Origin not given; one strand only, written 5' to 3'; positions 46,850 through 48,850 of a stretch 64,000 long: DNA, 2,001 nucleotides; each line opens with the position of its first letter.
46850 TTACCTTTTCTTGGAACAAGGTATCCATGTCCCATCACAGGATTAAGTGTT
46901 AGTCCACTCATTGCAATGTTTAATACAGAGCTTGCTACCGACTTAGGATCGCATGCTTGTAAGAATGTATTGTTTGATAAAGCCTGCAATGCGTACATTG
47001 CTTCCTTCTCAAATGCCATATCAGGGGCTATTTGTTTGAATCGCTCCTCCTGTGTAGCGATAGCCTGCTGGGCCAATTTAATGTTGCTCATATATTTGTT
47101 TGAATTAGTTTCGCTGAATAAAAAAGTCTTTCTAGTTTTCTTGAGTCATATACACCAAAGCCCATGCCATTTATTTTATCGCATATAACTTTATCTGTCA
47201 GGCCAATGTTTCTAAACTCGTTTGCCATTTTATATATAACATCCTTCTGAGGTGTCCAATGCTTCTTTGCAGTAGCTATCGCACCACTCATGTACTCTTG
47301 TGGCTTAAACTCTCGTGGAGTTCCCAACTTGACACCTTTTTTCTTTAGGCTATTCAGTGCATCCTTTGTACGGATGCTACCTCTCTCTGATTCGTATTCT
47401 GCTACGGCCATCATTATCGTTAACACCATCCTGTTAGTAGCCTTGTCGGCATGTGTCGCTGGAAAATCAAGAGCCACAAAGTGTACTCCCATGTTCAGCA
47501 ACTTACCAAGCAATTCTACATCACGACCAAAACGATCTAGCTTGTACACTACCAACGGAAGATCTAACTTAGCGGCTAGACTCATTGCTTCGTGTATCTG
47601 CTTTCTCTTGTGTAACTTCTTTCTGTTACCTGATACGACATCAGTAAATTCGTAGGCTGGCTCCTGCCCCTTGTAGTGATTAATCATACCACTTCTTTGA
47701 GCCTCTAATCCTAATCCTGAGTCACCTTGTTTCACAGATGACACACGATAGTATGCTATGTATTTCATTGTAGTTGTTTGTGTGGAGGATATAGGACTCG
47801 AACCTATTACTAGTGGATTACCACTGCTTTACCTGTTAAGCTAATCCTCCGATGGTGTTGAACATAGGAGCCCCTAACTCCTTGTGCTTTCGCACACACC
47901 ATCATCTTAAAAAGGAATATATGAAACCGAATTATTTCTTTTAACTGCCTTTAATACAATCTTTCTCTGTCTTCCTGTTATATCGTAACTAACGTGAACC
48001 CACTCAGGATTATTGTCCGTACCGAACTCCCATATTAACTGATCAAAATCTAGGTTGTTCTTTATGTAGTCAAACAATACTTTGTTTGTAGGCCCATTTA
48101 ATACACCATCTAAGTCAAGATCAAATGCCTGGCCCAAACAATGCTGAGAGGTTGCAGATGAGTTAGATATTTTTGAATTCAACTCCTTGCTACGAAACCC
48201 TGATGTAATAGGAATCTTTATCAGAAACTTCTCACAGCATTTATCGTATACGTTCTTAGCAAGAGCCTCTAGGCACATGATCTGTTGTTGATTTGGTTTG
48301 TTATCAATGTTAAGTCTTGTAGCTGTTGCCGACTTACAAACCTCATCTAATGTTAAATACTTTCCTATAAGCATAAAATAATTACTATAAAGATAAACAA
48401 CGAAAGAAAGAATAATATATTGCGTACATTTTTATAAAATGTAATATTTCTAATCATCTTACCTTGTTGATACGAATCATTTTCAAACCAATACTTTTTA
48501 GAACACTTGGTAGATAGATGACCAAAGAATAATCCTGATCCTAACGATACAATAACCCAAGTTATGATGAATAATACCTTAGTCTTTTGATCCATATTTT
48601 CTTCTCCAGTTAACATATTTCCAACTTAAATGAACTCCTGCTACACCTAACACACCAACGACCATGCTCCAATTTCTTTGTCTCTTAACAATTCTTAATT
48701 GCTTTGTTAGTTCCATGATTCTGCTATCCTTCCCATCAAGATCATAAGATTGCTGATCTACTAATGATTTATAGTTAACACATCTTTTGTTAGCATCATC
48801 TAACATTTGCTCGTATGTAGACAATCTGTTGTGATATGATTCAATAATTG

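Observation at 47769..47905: Degenerate tRNA-like element plus long hairpin immediately upstream of the serine recombinase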

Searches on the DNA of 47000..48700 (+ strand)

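Call 5: search_rna_families(source=window, start=47000, end=48700, threshold=evalue, max_evalue=10, show_alignments=4)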
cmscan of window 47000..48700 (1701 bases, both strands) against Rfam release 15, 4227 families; matches with E-value up to 10: 5.
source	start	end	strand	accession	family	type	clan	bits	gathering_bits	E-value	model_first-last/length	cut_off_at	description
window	47783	47850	-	RF00005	tRNA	Gene; tRNA;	CL00001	54.9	29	1.2e-10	1-71/71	no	tRNA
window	48032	48106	-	RF02395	sau-66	Gene; sRNA;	-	22.8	80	1.1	1-80/80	no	Staphylococcus sRNA sau-66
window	47782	47850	+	RF04354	Plastid-ycf2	Cis-reg;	-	15.5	65.7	8.5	1-75/75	no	Plastid-ycf2 5UTR RNA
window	47304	47359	-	RF01962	RMST_1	Gene; lncRNA;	-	12.8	40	6.8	1-61/61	no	Rhabdomyosarcoma 2 associated transcript conserved region 1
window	48592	48611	+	RF02219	ZNRD1-AS1_2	Gene; lncRNA;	-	12.2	60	7.5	1-76/76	no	ZNRD1 antisense RNA 1 conserved region 2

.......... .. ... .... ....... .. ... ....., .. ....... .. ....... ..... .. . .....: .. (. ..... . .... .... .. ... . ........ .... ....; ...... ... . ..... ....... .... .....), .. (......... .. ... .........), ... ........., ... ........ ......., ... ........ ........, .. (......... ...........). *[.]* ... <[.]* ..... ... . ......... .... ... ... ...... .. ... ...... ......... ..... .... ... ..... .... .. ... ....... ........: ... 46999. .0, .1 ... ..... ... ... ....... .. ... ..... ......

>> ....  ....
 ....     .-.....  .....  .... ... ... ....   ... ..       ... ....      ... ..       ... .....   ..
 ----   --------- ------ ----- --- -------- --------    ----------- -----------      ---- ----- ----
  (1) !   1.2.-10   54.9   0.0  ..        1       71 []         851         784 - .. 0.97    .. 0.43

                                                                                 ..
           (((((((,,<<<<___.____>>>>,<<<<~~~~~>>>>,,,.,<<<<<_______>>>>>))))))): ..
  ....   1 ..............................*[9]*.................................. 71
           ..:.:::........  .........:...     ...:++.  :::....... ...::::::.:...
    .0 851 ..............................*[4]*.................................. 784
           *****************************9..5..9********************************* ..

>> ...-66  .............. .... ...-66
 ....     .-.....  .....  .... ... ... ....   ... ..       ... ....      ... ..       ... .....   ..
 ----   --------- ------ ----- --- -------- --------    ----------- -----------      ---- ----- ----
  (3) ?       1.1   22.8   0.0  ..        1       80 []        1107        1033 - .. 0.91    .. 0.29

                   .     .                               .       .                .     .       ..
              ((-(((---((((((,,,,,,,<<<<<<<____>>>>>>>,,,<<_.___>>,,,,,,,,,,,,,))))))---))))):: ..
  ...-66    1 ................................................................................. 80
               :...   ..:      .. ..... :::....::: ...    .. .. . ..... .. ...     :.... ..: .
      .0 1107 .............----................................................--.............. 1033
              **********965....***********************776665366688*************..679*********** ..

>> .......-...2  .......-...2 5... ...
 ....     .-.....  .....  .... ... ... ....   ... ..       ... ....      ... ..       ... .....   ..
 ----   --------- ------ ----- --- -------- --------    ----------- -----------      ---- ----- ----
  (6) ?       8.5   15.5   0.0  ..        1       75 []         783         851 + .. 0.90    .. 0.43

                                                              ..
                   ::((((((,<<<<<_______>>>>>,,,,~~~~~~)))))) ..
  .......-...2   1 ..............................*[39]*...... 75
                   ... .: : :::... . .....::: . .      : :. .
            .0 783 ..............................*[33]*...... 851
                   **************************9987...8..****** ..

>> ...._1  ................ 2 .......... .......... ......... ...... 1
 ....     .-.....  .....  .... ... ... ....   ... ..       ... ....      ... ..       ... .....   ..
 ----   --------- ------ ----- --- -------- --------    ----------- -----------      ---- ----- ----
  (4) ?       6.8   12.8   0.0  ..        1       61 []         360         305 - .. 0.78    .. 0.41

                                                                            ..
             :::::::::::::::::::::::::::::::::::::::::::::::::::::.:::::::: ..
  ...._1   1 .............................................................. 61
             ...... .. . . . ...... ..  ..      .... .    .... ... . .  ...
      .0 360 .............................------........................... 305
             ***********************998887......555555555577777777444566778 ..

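Call 8: search_dna_similar(query=window:47000-48700:+, collection=phages, mode=distant, max_rows=30)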
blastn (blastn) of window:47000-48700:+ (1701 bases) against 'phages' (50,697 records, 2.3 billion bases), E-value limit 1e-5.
No match.

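Call 17: search_rna_families(sources=[L001, L002, L003, L004, L005, L006, L007, L008, L009, L010, L011, L012, L013, L014, L015, L016, L017, L018, L019, L020], threshold=gathering, show_alignments=8)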
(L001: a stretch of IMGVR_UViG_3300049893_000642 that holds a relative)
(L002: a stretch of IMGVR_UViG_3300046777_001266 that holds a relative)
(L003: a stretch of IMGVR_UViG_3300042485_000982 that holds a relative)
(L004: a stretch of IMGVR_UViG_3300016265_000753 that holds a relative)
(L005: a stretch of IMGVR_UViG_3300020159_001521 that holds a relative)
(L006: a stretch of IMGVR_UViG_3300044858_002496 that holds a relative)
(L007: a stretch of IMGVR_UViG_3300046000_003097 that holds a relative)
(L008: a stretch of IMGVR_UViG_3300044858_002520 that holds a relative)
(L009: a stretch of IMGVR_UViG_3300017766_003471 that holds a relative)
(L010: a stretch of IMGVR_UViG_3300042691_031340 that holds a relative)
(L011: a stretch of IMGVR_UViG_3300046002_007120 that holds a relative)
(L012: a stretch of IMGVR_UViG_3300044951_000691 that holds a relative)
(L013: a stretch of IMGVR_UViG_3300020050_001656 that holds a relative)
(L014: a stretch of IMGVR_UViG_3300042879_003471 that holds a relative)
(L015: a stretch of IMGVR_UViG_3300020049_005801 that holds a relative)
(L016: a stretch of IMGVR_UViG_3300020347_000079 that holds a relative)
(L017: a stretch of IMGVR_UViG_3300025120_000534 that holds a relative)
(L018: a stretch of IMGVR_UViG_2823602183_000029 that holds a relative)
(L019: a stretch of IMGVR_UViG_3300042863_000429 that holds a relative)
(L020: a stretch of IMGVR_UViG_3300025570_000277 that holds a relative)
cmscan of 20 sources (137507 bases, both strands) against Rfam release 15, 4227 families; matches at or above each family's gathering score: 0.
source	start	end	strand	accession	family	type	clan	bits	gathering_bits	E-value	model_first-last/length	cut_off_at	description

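Call 26: search_rna_families(sources=[L033, L034, L035, L036, L037, L038, L039, L040, L041], threshold=gathering, show_alignments=3)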
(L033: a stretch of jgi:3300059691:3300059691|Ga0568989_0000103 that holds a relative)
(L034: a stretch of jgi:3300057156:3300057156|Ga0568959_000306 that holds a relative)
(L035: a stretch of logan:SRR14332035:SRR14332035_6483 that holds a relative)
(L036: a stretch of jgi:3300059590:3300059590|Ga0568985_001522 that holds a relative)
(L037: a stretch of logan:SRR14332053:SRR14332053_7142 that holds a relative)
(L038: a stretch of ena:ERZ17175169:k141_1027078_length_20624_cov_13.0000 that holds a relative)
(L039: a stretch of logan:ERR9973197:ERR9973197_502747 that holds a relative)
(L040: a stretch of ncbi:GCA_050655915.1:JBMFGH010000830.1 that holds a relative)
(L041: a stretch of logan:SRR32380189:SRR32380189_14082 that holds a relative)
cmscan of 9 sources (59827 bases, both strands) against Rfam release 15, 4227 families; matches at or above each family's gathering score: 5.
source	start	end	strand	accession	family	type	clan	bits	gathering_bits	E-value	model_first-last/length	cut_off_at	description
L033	3919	3986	+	RF00005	tRNA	Gene; tRNA;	CL00001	55.1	29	3.7e-09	1-71/71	no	tRNA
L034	3919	3986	+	RF00005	tRNA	Gene; tRNA;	CL00001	55.1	29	3.7e-09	1-71/71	no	tRNA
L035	2568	2635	+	RF00005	tRNA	Gene; tRNA;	CL00001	55.1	29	3.7e-09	1-71/71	no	tRNA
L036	3657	3724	+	RF00005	tRNA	Gene; tRNA;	CL00001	55.1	29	3.7e-09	1-71/71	no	tRNA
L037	694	761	+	RF00005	tRNA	Gene; tRNA;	CL00001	55.1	29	3.7e-09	1-71/71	no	tRNA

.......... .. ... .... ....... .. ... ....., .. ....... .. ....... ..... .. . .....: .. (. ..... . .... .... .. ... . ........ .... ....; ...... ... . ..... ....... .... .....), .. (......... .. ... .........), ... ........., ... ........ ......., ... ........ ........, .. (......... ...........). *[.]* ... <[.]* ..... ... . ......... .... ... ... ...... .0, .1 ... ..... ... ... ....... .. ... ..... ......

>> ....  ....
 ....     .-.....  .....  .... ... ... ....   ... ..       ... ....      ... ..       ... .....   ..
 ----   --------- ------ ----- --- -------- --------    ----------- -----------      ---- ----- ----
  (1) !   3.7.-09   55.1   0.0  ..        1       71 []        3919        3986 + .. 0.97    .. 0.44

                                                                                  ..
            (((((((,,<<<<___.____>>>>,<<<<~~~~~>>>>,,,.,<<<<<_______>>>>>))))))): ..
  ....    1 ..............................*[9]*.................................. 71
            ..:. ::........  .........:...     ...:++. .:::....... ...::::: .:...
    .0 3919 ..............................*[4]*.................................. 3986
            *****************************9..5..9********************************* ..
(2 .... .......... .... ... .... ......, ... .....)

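Call 29: search_dna_similar(query=window:47769-47910:-, collection=phages, mode=distant, max_evalue=10, max_rows=40)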
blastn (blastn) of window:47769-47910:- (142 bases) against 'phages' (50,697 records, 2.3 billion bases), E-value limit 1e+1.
Records with a match: 87; places in all: 87; records where one place covers at least 80% of the query: 0.
Best place of each record, by identity: >=99% 1; 90-95% 13; 80-90% 55; 60-80% 18.
By first word of the organism name: Bacteroides 27; Enterococcus 11; Acinetobacter 11; Vibrio 11; Aeromonas 5; Bacillus 3; Fusobacterium 3; uncultured 3; Ralstonia 2; Cronobacter 2; and 9 more.
By host as written in the record: Bacteroides intestinalis DSM 108646 25; Enterococcus faecalis 11; - 10; Acinetobacter baumannii 5; Vibrio parahaemolyticus RIMD2210633 4; Vibrio parahaemolyticus ATCC 33844 3; Fusobacterium nucleatum 3; Bacillus cereus HER1399 2; and 21 more.
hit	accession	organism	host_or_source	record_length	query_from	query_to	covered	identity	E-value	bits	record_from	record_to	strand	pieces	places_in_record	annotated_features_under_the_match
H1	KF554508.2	Bacillus phage CP-51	Bacillus cereus HER1399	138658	50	126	54%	74.7%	1e-2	46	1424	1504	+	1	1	hypothetical protein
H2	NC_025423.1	Bacillus phage CP-51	Bacillus cereus HER1399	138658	50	126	54%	74.7%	1e-2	46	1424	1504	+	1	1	hypothetical protein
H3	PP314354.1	Leeuwenhoekiella phage vB_LaeS_Arctus_1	Leeuwenhoekiella aequorea Arc30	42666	61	134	52%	74.7%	2e-4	50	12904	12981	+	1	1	tRNA-Trp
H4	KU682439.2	Stenotrophomonas phage vB_SmaS-DLP_6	Stenotrophomonas maltophilia D1571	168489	59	134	54%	70.4%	5e+0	36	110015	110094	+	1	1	tRNA-Ala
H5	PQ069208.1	Bacillus phage S4-1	Bacillus sp. S4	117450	68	126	42%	76.9%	3e-2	44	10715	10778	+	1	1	record has no annotation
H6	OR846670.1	Enterococcus phage Efs 1-1-1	Enterococcus faecalis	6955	68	120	37%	77.6%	3e-2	44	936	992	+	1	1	record has no annotation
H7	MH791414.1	Aeromonas phage Aswh_1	Aeromonas salmonicida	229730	101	137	26%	83.8%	2e+0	37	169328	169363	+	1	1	hypothetical protein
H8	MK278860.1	Acinetobacter phage AbTZA1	Acinetobacter baumannii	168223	80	118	27%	77.3%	5e+0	36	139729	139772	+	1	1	tRNA-Met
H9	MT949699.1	Acinetobacter phage Maestro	Acinetobacter baumannii strain TP1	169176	80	118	27%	77.3%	5e+0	36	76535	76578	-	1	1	tRNA-Met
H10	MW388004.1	Acinetobacter phage Morttis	Acinetobacter baumannii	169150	80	118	27%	77.3%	5e+0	36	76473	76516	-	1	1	tRNA-Met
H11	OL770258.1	Acinetobacter phage AB-Navy1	Acinetobacter baumannii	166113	80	118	27%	77.3%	5e+0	36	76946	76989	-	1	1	tRNA-Met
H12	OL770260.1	Acinetobacter phage AB-Navy71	Acinetobacter baumannii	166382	80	118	27%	77.3%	5e+0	36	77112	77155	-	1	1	tRNA-Met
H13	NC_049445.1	Acinetobacter phage AbTZA1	Acinetobacter baumannii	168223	80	118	27%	77.3%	5e+0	36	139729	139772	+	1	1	tRNA-Met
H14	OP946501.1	Acinetobacter phage vB_AbaM_DLP1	Acinetobacter baumannii AB5075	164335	80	118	27%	77.3%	5e+0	36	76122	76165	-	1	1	none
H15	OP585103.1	Acinetobacter phage vB_AbaM_DP45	Acinetobacter baumannii AB5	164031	80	118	27%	77.3%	5e+0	36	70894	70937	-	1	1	tRNA-Met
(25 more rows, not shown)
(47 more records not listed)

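Call 31: get_annotated_region(hit=H3, flank=4000)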
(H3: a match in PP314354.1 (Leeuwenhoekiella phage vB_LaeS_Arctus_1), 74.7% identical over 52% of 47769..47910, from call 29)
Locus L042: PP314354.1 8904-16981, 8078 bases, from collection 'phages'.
description: Leeuwenhoekiella phage vB_LaeS_Arctus_1, complete genome.
organism: Leeuwenhoekiella phage vB_LaeS_Arctus_1 (NCBI taxid 3120034)
taxonomy: Viruses
host: Leeuwenhoekiella aequorea Arc30; source: Arctic marine water; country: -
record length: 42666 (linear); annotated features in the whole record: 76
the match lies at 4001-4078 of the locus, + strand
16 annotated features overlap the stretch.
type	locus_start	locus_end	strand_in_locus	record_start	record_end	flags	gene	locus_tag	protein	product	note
CDS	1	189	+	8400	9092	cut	-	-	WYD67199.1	hypothetical protein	-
CDS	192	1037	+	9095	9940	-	-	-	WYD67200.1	DNA replication protein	-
CDS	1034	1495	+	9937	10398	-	-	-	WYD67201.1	hypothetical protein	-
CDS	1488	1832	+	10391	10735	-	-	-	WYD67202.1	hypothetical protein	-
CDS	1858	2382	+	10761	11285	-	-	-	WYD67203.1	hypothetical protein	-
CDS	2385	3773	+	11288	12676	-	-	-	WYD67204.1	DNA methyltransferase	-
tRNA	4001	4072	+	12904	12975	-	-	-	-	tRNA-Trp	-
CDS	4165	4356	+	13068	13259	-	-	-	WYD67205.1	nucleotide kinase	-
CDS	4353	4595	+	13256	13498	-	-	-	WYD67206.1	hypothetical protein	-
CDS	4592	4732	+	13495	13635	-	-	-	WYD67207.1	hypothetical protein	-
CDS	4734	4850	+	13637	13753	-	-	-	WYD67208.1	hypothetical protein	-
CDS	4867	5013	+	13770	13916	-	-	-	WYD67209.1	hypothetical protein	-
CDS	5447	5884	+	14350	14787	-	-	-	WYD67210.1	terminase small subunit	-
CDS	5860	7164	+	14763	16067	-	-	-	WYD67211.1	terminase large subunit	-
CDS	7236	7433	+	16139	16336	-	-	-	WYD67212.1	hypothetical protein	-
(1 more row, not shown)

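Call 32: get_annotated_region(hit=H1, flank=1500)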
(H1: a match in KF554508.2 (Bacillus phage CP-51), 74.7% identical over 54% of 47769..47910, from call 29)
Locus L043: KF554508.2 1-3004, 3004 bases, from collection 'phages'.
description: Bacillus phage CP-51, complete genome.
organism: Bacillus phage CP-51 (NCBI taxid 1391188)
taxonomy: Viruses; Duplodnaviria; Heunggongvirae; Uroviricota; Caudoviricetes; Herelleviridae; Spounavirinae; Siminovitchvirus; Siminovitchvirus CP51
host: Bacillus cereus HER1399; source: soil; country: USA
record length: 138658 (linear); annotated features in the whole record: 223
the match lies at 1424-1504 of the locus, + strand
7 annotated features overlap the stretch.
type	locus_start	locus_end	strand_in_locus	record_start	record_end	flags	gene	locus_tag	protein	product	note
CDS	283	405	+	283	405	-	-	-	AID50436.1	hypothetical protein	gp16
CDS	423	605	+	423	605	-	-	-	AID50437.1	hypothetical protein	gp17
CDS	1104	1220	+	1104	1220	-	-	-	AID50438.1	hypothetical protein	gp18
CDS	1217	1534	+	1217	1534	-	-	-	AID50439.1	hypothetical protein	gp19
CDS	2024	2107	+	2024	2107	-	-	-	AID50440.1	hypothetical protein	gp20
CDS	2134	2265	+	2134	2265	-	-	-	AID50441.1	hypothetical protein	gp21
CDS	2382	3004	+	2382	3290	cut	-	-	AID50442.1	putative regulatory protein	gp22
